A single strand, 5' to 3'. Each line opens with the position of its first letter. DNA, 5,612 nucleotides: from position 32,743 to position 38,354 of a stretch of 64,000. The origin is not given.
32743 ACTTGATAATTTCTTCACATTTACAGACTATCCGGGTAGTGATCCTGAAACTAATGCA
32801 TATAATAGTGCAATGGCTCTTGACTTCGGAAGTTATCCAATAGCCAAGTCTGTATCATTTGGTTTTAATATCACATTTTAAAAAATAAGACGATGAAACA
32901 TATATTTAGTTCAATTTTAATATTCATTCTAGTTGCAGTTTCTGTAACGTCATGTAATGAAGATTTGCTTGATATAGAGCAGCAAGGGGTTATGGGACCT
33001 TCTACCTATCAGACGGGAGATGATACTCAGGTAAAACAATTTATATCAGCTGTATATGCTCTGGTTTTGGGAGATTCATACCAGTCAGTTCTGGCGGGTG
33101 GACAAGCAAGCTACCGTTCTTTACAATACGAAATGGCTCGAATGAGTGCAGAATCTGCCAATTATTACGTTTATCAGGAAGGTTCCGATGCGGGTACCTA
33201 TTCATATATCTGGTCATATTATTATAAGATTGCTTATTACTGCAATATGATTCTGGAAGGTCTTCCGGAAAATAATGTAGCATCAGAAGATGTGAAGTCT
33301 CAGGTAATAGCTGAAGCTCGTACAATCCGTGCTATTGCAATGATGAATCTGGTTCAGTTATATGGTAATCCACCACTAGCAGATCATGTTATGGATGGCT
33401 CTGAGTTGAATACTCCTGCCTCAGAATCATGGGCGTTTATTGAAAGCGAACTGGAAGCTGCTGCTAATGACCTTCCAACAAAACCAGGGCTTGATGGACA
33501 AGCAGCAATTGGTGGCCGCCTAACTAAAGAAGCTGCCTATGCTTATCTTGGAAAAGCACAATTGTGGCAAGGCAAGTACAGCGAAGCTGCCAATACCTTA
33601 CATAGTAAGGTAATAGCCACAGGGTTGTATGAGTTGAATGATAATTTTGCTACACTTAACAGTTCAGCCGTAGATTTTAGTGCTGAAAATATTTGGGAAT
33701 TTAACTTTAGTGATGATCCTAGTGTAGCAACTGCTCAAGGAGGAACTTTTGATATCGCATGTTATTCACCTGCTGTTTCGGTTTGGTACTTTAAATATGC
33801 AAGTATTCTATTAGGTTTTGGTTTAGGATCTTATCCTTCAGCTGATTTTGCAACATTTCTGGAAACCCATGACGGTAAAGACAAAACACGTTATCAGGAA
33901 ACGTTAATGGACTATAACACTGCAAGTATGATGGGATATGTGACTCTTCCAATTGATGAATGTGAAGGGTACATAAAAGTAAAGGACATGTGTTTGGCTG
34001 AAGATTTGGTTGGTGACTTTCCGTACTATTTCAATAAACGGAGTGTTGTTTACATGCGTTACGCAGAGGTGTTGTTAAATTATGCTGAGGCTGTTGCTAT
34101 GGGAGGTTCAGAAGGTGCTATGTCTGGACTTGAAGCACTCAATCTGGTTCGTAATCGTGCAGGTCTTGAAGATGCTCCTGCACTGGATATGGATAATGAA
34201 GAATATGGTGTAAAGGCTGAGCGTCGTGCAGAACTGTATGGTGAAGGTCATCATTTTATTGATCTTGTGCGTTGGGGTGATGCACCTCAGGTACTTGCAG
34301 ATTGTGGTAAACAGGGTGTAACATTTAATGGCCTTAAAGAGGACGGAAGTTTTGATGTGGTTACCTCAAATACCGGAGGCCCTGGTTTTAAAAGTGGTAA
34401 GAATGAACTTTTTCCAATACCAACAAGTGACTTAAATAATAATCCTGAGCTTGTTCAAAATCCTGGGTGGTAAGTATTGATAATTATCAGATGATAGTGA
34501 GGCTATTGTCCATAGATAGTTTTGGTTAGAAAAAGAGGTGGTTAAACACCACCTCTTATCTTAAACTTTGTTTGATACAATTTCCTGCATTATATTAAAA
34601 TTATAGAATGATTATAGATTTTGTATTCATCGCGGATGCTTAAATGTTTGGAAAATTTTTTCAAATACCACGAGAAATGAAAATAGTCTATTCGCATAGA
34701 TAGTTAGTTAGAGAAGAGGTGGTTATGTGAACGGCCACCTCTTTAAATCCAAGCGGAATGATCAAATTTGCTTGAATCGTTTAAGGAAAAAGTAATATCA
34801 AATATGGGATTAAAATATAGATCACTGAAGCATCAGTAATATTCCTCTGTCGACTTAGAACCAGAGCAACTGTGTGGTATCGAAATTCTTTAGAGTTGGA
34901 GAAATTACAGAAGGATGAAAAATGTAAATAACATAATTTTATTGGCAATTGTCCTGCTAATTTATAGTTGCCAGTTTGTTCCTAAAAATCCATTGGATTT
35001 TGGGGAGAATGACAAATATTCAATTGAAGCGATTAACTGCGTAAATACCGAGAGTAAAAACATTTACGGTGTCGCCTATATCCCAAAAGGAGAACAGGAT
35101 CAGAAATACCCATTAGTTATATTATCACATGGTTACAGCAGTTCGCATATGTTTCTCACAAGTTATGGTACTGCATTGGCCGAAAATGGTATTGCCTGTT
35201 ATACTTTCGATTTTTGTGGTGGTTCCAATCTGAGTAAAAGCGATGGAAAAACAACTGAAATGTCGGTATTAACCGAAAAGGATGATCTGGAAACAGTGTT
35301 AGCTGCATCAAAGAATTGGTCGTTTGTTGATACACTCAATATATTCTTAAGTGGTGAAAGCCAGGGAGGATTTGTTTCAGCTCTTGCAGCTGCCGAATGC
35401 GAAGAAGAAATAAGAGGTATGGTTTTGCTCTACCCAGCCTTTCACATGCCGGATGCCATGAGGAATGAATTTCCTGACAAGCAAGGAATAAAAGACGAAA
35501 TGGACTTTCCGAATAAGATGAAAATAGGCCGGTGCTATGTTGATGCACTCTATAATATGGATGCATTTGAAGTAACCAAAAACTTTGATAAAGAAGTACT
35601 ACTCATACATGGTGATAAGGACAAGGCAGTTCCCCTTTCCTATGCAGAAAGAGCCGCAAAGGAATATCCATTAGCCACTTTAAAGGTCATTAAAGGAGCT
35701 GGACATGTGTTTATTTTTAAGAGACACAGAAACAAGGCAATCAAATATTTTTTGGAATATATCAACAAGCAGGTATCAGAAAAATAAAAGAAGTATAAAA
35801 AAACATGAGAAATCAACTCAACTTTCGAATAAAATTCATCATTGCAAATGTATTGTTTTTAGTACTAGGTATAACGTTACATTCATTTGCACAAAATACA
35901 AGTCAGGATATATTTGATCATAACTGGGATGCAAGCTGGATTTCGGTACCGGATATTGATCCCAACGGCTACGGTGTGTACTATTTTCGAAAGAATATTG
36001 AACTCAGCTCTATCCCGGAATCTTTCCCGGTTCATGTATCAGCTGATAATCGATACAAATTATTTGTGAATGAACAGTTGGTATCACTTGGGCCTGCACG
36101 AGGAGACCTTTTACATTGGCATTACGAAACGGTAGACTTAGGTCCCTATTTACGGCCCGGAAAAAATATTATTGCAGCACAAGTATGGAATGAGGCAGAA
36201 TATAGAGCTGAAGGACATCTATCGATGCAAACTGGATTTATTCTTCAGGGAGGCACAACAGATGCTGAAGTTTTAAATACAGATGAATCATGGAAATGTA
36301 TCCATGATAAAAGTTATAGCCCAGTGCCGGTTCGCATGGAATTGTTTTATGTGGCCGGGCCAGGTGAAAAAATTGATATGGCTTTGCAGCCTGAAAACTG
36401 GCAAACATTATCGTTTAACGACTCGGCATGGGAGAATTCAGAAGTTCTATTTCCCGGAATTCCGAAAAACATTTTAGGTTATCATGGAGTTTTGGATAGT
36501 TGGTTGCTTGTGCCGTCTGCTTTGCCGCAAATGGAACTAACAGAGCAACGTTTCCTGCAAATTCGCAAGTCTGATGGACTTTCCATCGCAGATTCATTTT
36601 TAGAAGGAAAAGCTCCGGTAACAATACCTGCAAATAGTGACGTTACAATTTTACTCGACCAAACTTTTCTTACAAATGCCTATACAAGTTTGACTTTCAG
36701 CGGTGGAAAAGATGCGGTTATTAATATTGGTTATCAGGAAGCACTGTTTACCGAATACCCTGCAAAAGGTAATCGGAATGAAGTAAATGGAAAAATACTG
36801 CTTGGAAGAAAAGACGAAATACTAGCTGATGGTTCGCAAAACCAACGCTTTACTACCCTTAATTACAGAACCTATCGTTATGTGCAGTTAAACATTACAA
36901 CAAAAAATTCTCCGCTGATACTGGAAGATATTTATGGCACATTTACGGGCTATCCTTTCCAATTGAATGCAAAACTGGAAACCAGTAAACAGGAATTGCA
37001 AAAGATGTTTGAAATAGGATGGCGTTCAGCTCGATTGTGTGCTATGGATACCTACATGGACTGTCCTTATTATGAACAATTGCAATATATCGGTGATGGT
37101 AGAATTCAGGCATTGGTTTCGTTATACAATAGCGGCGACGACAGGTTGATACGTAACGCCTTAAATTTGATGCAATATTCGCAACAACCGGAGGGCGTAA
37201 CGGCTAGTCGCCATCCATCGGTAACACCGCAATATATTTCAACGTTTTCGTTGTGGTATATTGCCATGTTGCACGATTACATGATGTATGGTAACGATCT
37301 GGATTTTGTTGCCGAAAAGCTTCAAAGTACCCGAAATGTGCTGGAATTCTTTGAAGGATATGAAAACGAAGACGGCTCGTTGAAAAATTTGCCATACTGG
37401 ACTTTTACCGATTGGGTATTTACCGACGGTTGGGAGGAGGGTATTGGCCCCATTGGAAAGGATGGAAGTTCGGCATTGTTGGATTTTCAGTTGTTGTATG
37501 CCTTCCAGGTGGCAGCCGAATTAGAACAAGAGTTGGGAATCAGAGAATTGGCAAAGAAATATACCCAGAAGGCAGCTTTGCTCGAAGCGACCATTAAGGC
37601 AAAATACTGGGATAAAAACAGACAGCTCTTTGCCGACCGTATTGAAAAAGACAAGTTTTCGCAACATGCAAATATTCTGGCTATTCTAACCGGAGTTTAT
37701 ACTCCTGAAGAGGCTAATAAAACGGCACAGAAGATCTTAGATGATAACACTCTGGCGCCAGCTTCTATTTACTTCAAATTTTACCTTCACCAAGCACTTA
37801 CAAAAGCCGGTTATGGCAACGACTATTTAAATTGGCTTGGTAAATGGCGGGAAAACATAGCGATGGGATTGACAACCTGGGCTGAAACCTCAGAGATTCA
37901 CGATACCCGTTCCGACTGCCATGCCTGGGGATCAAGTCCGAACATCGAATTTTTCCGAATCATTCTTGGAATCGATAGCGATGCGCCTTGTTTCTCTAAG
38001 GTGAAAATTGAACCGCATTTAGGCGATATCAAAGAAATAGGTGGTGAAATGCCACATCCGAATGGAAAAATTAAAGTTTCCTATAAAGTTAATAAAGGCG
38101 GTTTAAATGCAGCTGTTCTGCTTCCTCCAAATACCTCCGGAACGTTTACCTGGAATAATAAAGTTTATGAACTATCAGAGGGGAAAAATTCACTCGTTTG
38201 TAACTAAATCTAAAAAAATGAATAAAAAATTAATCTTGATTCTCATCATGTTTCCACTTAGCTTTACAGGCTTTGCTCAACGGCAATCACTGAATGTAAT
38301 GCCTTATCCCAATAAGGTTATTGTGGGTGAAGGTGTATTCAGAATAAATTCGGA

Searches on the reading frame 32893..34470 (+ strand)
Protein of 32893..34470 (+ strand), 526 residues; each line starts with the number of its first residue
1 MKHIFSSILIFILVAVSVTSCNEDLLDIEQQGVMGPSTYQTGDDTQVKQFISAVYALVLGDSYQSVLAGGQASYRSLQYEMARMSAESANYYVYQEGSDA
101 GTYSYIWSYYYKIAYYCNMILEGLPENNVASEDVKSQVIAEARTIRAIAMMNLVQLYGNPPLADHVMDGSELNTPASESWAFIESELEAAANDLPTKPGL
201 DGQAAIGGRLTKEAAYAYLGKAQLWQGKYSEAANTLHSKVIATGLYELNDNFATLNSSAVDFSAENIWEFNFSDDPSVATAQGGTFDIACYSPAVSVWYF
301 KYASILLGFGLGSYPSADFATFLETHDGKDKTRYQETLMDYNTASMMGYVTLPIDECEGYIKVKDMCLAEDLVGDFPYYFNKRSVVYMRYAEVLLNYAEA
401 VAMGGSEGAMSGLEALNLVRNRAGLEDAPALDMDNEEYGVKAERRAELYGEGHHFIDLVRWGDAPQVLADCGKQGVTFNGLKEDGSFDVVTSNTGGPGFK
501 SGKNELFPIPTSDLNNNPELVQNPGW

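Call 8: search_protein_families(library=pfam, proteins=[window:32893-34470:+], max_evalue=0.00001)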
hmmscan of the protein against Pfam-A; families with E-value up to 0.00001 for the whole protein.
window:32893-34470:+ (526 aa): 2 families
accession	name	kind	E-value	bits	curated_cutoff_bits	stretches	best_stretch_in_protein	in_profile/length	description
PF07980.17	SusD_RagB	-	3.2e-32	112.8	23.1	1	381-526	152-297/297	SusD family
PF14322.12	SusD-like_3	-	1.1e-14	55.6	27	1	44-221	19-188/191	Starch-binding associating with outer membrane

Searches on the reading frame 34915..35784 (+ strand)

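Call 8: search_protein_families(library=pfam, proteins=[window:34915-35784:+], max_evalue=0.00001)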
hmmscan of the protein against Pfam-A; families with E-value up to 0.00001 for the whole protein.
window:34915-35784:+ (290 aa): 6 families
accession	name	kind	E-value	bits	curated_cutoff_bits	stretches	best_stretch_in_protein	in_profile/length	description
PF12146.15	Hydrolase_4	-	4.1e-17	62.7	27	1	67-182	6-117/239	Serine aminopeptidase, S33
PF00561.26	Abhydrolase_1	-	1.8e-13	51.2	25.8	1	66-198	1-129/245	alpha/beta hydrolase fold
PF00326.27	Peptidase_S9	-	2.5e-11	43.9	22.6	1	88-287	10-210/213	Prolyl oligopeptidase family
PF20408.4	Abhydrolase_11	-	3.3e-07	30.7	27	0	67-178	4-111/193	Alpha/beta hydrolase domain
PF12697.13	Abhydrolase_6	-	2.7e-06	28.6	26.3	0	68-268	1-208/217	Alpha/beta hydrolase family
PF05448.18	AXE1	-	4.5e-06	26.1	21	0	47-174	66-208/321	Acetyl xylan esterase (AXE1)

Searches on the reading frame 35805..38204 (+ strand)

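Call 8: search_protein_families(library=pfam, proteins=[window:35805-38204:+], max_evalue=0.00001)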
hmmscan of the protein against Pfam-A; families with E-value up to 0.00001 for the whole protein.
window:35805-38204:+ (800 aa): 3 families
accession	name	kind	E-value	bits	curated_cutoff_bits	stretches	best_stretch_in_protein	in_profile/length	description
PF17389.8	Bac_rhamnosid6H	-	1.6e-26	93.9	24.5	1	390-712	5-331/339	Bacterial alpha-L-rhamnosidase 6 hairpin glycosidase domain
PF17390.7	Bac_rhamnosid_C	-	2.3e-08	34.2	22.1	1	722-791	1-71/78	Bacterial alpha-L-rhamnosidase C-terminal domain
PF08531.16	Bac_rhamnosid_N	-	3.8e-07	30.5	25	1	77-214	9-152/172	Alpha-L-rhamnosidase N-terminal domain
